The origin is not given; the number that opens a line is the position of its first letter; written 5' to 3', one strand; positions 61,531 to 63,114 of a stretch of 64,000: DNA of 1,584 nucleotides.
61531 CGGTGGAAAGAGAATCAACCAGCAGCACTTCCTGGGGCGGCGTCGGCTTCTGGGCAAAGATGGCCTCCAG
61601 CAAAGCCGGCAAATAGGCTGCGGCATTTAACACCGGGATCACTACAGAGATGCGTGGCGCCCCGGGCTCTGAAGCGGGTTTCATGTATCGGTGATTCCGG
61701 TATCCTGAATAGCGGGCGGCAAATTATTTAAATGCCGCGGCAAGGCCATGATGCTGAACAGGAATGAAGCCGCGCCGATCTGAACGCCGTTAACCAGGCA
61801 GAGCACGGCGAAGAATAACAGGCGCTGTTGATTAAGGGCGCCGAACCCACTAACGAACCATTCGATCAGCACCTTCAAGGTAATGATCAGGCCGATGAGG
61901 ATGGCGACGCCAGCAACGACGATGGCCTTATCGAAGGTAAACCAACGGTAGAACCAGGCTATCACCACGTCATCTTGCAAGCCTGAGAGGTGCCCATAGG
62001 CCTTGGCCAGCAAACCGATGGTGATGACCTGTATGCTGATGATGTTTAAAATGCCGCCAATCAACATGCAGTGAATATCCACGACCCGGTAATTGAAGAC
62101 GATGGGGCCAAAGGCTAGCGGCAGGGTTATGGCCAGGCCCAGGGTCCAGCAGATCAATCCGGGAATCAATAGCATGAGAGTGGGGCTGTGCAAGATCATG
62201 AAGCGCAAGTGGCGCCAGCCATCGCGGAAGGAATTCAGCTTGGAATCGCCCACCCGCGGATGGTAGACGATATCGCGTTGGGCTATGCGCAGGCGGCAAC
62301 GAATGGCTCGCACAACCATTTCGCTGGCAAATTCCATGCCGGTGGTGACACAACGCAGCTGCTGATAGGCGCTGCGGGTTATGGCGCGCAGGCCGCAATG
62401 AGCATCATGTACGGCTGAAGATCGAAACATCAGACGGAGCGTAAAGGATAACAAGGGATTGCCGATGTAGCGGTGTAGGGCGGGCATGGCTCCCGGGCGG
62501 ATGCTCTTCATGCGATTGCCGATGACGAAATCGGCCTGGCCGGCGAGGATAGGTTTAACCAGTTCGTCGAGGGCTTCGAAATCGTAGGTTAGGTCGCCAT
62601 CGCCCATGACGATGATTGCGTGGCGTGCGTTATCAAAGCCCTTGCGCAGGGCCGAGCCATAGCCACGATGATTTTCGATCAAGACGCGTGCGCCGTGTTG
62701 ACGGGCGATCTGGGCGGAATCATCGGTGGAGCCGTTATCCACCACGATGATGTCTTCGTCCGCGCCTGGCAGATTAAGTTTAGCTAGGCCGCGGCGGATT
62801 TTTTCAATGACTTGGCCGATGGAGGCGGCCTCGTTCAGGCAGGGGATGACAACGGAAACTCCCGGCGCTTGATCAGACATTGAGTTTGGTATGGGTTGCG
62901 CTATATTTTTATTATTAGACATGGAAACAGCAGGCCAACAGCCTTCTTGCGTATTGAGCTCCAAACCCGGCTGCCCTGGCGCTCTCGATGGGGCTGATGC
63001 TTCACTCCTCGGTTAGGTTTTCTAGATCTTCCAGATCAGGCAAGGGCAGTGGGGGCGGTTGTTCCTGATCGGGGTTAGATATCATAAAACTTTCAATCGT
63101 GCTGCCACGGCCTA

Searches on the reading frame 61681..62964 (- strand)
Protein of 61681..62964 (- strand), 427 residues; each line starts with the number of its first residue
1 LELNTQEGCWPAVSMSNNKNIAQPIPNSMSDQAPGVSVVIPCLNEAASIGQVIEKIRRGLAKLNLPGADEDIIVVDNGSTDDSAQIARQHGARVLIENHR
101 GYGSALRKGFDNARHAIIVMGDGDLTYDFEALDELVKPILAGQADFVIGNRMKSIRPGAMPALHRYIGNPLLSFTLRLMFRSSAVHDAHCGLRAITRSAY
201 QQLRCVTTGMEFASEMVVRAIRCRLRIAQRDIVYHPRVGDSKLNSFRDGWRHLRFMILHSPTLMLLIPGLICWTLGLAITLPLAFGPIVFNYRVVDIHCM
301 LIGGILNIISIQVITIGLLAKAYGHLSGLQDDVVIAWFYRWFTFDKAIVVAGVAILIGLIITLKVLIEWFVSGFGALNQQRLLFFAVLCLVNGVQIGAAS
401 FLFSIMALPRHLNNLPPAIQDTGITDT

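Call 107: search_solved_structures(query=window:61681-62964:-, max_evalue=0.001)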
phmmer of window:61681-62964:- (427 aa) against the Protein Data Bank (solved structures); distinct sequences matched with E-value up to 0.001: 12.
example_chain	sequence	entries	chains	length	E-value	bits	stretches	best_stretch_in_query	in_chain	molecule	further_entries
8vxh_A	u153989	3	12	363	1.4e-09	40.9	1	28-326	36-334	Undecaprenyl-phosphate 4-deoxy-4-formamido-L-arabinose transferase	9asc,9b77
9bhc_C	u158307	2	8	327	3.5e-09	39.6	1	35-326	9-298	Undecaprenyl-phosphate 4-deoxy-4-formamido-L-arabinose transferase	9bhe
9hwj_A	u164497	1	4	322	4.5e-09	39.2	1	35-326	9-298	Undecaprenyl-phosphate 4-deoxy-4-formamido-L-arabinose transferase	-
5mlz_A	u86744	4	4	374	1.3e-07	34.4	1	32-219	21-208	Dolichol monophosphate mannose synthase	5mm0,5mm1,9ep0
7pdo_A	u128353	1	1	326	4.1e-06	29.5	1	35-143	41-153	Glucosyl-3-phosphoglycerate synthase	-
7p5l_A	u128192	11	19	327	4.2e-06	29.5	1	35-143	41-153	Glucosyl-3-phosphoglycerate synthase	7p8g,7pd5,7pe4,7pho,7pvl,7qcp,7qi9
3f1y_A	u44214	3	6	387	4.4e-06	29.4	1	35-132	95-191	Mannosyl-3-phosphoglycerate synthase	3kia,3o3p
6p61_A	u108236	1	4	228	1.8e-05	27.4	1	32-125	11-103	Glycosyltransferase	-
3ckj_A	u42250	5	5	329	1.8e-05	27.4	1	35-144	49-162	Putative uncharacterized protein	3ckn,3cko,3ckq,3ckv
4y6n_A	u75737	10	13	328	3.6e-05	26.4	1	35-143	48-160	Glucosyl-3-phosphoglycerate synthase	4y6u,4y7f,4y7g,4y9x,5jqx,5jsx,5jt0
3e25_A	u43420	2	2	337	3.8e-05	26.3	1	35-143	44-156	Putative uncharacterized protein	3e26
4ddz_A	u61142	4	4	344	3.9e-05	26.3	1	35-143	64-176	GLUCOSYL-3-PHOSPHOGLYCERATE SYNTHASE (GpgS) | Glucosyl-3-phosphoglycerate synthase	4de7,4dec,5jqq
